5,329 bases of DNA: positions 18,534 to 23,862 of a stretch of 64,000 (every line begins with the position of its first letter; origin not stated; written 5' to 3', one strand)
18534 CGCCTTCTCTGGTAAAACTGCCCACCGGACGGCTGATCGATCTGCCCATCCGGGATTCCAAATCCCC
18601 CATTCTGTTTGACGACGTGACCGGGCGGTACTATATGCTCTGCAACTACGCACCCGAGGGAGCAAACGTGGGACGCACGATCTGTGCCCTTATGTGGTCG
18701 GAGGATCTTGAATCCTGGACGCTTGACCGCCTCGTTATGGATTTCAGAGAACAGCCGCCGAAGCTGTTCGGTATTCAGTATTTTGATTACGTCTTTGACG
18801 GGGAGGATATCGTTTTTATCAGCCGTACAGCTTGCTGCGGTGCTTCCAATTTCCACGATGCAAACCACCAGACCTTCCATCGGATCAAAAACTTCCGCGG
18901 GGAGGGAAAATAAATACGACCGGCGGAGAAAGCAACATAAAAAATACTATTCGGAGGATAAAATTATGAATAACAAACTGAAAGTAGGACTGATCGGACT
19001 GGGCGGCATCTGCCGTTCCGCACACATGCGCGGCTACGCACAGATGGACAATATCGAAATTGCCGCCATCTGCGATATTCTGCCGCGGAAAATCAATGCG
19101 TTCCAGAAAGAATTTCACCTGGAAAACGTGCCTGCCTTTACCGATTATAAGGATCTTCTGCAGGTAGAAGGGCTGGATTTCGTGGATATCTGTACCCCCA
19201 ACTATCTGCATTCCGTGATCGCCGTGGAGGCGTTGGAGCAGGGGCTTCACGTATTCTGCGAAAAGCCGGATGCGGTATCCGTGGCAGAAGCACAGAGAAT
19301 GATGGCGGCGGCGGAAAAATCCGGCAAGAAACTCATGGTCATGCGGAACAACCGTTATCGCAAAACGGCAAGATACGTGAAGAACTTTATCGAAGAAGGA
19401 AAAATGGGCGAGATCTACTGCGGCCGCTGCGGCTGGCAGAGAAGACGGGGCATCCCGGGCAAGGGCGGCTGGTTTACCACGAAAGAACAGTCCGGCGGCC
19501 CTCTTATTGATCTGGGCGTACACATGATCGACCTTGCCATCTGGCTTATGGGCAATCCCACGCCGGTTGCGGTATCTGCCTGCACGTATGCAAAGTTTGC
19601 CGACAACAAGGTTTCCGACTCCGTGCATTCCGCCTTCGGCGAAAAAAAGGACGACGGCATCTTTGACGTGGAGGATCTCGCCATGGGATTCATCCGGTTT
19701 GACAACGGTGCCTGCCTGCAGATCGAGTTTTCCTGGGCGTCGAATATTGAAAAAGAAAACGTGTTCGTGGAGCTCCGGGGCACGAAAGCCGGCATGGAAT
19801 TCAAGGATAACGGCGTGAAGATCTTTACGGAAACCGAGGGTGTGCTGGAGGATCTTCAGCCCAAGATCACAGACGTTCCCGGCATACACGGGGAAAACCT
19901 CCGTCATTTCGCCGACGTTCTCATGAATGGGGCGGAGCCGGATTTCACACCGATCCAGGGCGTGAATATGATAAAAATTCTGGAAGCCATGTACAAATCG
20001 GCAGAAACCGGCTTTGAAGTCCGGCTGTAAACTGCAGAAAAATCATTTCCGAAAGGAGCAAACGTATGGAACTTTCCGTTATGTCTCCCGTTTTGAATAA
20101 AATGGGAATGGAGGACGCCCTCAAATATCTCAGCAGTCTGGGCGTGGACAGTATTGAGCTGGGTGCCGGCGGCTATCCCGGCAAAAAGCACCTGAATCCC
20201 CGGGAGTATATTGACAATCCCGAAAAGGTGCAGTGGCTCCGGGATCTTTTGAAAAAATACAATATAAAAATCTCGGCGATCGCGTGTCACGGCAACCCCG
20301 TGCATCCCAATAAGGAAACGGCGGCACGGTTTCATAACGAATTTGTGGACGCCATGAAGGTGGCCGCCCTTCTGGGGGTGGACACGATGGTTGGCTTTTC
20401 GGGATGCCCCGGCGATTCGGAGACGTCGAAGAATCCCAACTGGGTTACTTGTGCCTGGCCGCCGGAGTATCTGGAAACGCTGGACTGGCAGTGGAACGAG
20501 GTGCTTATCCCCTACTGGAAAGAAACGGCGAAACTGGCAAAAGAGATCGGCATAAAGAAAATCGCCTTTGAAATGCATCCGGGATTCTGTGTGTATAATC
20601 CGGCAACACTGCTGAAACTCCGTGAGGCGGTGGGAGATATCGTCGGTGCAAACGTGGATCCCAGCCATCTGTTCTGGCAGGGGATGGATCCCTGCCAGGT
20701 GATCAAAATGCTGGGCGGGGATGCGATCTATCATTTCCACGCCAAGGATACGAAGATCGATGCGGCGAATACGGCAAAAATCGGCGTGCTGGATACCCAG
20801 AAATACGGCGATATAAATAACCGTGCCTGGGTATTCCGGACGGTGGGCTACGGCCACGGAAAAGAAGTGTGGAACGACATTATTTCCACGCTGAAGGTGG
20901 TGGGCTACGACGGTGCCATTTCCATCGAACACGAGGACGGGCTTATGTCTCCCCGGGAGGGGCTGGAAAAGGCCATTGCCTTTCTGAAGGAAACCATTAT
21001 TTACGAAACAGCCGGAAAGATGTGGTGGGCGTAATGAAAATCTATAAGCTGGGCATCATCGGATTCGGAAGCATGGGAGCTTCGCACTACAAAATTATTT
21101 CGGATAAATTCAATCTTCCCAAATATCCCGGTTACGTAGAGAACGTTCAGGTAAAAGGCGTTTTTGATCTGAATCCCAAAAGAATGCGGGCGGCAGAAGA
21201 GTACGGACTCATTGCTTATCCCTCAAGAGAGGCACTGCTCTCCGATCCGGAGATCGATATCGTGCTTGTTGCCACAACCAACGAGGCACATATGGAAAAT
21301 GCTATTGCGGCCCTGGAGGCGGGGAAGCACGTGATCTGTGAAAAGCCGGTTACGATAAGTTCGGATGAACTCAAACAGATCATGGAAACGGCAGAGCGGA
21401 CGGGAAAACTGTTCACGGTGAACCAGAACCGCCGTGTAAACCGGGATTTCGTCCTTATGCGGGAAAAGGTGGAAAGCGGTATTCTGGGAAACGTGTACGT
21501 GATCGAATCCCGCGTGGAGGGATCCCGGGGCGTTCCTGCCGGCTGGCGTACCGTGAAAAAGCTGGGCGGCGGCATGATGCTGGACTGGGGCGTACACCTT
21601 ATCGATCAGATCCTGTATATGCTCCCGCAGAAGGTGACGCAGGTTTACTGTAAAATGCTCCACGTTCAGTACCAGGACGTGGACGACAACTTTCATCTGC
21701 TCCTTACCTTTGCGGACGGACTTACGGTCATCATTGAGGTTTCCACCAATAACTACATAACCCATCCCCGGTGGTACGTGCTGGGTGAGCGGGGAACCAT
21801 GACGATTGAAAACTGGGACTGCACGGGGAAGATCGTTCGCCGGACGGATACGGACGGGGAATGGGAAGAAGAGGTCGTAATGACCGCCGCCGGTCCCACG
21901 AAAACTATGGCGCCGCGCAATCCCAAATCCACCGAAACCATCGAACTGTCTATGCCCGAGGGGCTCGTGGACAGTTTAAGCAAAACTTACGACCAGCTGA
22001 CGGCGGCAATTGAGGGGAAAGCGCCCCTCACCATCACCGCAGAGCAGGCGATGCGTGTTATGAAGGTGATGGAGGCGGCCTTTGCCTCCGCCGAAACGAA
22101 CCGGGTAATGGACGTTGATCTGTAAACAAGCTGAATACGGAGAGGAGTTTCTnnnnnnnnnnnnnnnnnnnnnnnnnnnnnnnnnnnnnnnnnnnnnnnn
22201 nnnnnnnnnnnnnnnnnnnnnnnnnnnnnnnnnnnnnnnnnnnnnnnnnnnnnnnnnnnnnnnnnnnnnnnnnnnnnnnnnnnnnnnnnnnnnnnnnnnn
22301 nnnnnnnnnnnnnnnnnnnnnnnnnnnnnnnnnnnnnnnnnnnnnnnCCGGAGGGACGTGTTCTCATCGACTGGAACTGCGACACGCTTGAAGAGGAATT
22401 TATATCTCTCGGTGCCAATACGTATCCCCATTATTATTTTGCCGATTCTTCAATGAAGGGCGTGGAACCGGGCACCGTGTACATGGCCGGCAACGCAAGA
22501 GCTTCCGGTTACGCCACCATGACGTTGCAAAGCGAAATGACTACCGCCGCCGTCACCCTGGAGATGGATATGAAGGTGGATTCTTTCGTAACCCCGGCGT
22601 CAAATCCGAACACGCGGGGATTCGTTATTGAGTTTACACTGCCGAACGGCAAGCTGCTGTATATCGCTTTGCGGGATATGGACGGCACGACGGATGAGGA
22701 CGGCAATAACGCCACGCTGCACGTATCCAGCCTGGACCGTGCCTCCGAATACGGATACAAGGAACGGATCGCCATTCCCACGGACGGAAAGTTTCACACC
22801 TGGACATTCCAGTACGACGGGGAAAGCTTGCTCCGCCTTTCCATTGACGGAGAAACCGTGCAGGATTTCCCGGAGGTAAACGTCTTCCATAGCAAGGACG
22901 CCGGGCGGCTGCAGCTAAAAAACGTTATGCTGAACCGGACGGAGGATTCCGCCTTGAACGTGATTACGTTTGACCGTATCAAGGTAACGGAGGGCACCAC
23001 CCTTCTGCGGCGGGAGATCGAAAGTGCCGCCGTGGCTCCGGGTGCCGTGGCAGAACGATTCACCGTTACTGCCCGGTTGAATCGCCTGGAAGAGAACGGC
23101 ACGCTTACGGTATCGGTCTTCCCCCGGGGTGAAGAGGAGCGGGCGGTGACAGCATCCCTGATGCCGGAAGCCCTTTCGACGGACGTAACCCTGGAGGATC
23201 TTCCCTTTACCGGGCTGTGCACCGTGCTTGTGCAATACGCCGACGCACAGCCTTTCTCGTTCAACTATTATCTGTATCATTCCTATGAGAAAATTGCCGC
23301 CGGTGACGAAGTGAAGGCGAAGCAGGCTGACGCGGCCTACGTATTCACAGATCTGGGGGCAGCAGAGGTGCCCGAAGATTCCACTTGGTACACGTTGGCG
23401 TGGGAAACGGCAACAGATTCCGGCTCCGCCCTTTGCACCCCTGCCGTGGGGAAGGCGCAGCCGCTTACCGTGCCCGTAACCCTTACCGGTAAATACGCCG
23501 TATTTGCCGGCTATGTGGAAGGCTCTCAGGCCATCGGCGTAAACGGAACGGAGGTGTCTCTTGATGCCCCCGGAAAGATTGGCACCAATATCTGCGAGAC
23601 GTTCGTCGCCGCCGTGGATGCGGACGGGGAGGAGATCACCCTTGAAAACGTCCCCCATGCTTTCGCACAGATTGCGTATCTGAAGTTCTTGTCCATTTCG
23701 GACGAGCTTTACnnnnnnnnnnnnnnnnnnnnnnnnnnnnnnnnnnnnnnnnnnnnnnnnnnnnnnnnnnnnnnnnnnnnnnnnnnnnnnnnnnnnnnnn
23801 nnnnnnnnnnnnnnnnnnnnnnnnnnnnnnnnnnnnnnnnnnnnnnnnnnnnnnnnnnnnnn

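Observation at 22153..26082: Giant protein architecture: internally duplicated lectin-like domains flanking a TIM-barrel-like core, present as two diverged paralogs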

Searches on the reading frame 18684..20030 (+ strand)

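Call 9: search_protein_families(library=pfam, proteins=[window:18684-20030:+], max_evalue=0.001)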
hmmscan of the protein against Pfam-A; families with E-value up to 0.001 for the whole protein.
window:18684-20030:+ (448 aa): 3 families
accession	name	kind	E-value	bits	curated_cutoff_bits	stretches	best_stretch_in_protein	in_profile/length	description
PF01408.29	GFO_IDH_MocA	-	4.6e-27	95.5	24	1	99-219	1-118/120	Oxidoreductase family, NAD-binding Rossmann fold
PF02894.22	GFO_IDH_MocA_C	-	2.3e-24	86.8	22.9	1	233-446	1-216/218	Oxidoreductase family, C-terminal alpha/beta domain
PF22725.1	GFO_IDH_MocA_C3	-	1.9e-23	83.2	27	1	230-371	2-123/124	GFO/IDH/MocA C-terminal domain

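Call 59: search_protein_families(library=ncbifam, proteins=[window:18684-20030:+], max_evalue=0.00001)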
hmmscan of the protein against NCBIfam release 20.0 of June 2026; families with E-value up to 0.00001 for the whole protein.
window:18684-20030:+ (448 aa): 9 families
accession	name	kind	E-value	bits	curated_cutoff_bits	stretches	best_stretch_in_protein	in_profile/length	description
NF040723.1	UDP-GlcNAcDh_Arch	equivalog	5.8e-36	124.5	450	1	99-332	1-218/302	UDP-N-acetylglucosamine 3-dehydrogenase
NF052479.1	LevoglcsnDh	equivalog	2.9e-34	118.4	650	1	97-374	2-290/386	levoglucosan dehydrogenase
TIGR04380.1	myo_inos_iolG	equivalog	1.4e-31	109.6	355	1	98-446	1-329/330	inositol 2-dehydrogenase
NF008607.0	PRK11579.1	subfamily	1.3e-24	86.8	330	1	95-301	1-201/346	oxidoreductase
NF041392.1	XylDh_Gfo6_Halo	equivalog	1.4e-20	73.4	350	1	95-447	13-349/350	D-xylose 1-dehydrogenase Gfo6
NF052679.1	InsChiInosDhIolG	equivalog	6.6e-17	61.5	540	1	99-312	3-209/343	bifunctional inositol 2-dehydrogenase/D-chiro-inositol 1-dehydrogenase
NF058561.1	BT_2158_fam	equivalog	1.4e-14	53.6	750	1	96-245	33-178/487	glycoside 3-dehydrogenase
NF007574.0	PRK10206.1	equivalog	3.2e-13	49.5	352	1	135-299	37-197/345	oxidoreductase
NF058563.1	BT_2159_fam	equivalog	1.3e-12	47.4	650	1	99-290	1-184/350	disaccharide 3-dehydrogenase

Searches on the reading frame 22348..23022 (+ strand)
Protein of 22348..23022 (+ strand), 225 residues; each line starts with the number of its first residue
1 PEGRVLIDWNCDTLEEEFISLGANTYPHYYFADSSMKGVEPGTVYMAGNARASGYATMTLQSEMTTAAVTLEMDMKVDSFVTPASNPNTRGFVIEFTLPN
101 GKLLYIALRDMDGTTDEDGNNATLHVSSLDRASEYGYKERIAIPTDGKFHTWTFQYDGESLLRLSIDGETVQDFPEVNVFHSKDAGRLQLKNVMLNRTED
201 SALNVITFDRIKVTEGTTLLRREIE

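Call 49: search_solved_structures(query=A5, max_evalue=10, show_alignments=1)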
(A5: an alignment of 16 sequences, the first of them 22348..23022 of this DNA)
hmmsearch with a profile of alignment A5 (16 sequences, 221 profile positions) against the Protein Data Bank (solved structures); distinct sequences matched with E-value up to 10: 4.
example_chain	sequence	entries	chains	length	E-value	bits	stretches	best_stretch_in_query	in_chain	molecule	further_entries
1kdk_A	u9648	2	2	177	0.83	12.1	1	143-183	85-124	Sex Hormone-Binding Globulin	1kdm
1lhn_A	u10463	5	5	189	0.93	12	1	143-183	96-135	SEX HORMONE-BINDING GLOBULIN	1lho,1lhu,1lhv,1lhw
6pya_A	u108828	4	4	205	1.1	11.8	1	143-183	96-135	Sex hormone-binding globulin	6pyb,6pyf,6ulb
1f5f_A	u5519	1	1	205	1.1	11.8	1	143-183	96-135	SEX HORMONE-BINDING GLOBULIN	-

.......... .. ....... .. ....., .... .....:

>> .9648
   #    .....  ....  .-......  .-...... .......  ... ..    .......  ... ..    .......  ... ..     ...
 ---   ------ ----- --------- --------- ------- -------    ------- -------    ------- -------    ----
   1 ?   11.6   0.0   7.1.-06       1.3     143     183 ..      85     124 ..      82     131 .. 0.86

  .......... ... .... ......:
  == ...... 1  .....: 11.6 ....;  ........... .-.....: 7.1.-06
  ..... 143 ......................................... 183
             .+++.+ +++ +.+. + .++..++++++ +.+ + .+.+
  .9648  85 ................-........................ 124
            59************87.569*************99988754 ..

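Call 55: predict_structure(alignment_id=A5)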
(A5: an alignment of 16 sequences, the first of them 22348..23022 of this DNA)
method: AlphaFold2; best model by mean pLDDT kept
length: 225 residues; sequences in the alignment: 16
mean_pLDDT: 92.9   pTM: 0.91
mean pLDDT of the five models: 92.9, 92.0, 91.5, 91.1, 81.7
residues with pLDDT >= 90: 185; 70-90: 32; 50-70: 5; < 50: 3
segments of 3 or more residues with pLDDT < 50: 223-225
pLDDT, mean of each block of 10 residues (from residue 1): 89 96 95 94 94 92 96 97 88 97 97 89 95 91 95 97 97 96 96 90 95 90 47
secondary structure, 60 per line:
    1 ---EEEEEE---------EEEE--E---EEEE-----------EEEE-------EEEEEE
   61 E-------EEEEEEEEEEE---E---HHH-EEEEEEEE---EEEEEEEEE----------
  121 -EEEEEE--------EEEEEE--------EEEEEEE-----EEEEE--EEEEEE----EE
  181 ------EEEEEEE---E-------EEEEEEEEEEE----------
elements in order: E4-9 E19-22 E29-32 E44-47 E55-61 E69-79 E91-98 E102-110 E122-127 E136-141 E150-156 E162-166 E169-174 E187-193 E205-215

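Call 57: fold_search(model_id=the predicted structure, library=pdb)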
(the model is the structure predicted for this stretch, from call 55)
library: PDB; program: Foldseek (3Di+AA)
matches with E <= 10: 1494; with E <= 0.001: 285
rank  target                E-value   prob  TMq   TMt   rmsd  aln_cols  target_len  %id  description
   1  1byh_A                1.9e-07  1.00  0.59  0.62   5.5       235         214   10  MOLECULAR AND ACTIVE-SITE STRUCTURE OF A BACILLUS (1-3,1-4)-BETA-GLUCANASE (released 1993-10-31)
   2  6yp6                  2.3e-07  1.00  0.59  0.60   5.1       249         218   12  Structural annotation of the conserved carbohydrate esterase vb_24B_21 from Shiga toxin-encoding bacteriophage phi24B (released 2020-09-16)
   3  1u0a_A                3.2e-07  1.00  0.58  0.61   6.0       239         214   12  Crystal structure of the engineered beta-1,3-1,4-endoglucanase H(A16-M) in complex with beta-glucan tetrasaccharide (released 2005-09-06)
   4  1gbg                  3.7e-07  1.00  0.58  0.61   5.7       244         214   10  BACILLUS LICHENIFORMIS BETA-GLUCANASE (released 1995-12-07)
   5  8va4                  1.6e-06  1.00  0.51  0.48   8.8       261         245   11  Crystal structure of CapGH16_3 enzyme retrieved from capybara gut metagenome (released 2024-10-23)
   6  7nde                  1.7e-06  1.00  0.47  0.45   6.5       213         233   15  Trichoderma parareesei PL7A beta-glucuronan lyase (released 2022-03-02)
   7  2w68_C                1.9e-06  1.00  0.52  0.58   5.7       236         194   14  ENHANCING THE RECEPTOR AFFINITY OF THE SIALIC ACID-BINDING DOMAIN OF VIBRIO CHOLERAE SIALIDASE THROUGH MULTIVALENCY (released 2008-12-30)
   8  2a71_A                2.1e-06  1.00  0.55  0.57   5.4       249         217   10  Crystal structure of Emp47p carbohydrate recognition domain (CRD), orthorhombic crystal form (released 2006-01-31)
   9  3o5s                  2.2e-06  1.00  0.57  0.59   5.3       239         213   11  Crystal Structure of the endo-beta-1,3-1,4 glucanase from Bacillus subtilis (strain 168) (released 2011-07-13)
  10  3r4s_A                3.5e-06  1.00  0.51  0.30   5.7       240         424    8  Cell entry of botulinum neurotoxin type C is dependent upon interaction with two ganglioside molecules (released 2011-06-08)
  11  4crq_A                3.9e-06  1.00  0.55  0.54   8.2       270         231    9  Crystal structure of the catalytic domain of the modular laminarinase ZgLamC mutant E142S (released 2015-01-14)
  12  8xvf_A                3.9e-06  1.00  0.53  0.49   7.3       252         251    6  Globular domain of Trichinella spiralis calreticulin (released 2024-04-03)
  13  8tzo_C                4.1e-06  1.00  0.54  0.46   6.9       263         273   12  Structure of human Wnt7a bound to WLS and CALR (released 2023-10-18)
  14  3bta                  4.8e-06  1.00  0.43  0.10  11.1       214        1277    9  CRYSTAL STRUCTURE OF BOTULINUM NEUROTOXIN SEROTYPE A (released 1999-10-01)
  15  3o0x_A                5.0e-06  1.00  0.54  0.49   6.9       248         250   10  Structural basis of carbohydrate recognition by calreticulin (released 2010-09-29)
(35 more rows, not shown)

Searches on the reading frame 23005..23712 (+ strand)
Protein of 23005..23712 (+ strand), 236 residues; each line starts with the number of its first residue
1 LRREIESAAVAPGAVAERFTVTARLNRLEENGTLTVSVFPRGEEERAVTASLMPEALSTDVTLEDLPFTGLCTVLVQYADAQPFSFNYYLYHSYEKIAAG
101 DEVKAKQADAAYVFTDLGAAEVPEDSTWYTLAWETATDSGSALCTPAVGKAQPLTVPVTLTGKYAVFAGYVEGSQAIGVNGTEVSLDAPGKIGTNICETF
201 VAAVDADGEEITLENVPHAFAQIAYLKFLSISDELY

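Call 82: search_solved_structures(query=A6, max_evalue=10)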
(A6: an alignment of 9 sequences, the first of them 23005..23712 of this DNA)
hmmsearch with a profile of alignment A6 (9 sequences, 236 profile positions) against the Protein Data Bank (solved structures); distinct sequences matched with E-value up to 10: 4.
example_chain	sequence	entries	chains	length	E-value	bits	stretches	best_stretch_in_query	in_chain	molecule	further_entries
9i5h_C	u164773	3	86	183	0.12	15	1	161-218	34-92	Flagellin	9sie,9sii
1usu_B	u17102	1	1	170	1.1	11.9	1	64-102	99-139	AHA1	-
1usv_B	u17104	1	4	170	1.1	11.9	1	64-102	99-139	AHA1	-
3pud_A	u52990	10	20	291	1.3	11.7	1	159-222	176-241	Dihydrodipicolinate synthase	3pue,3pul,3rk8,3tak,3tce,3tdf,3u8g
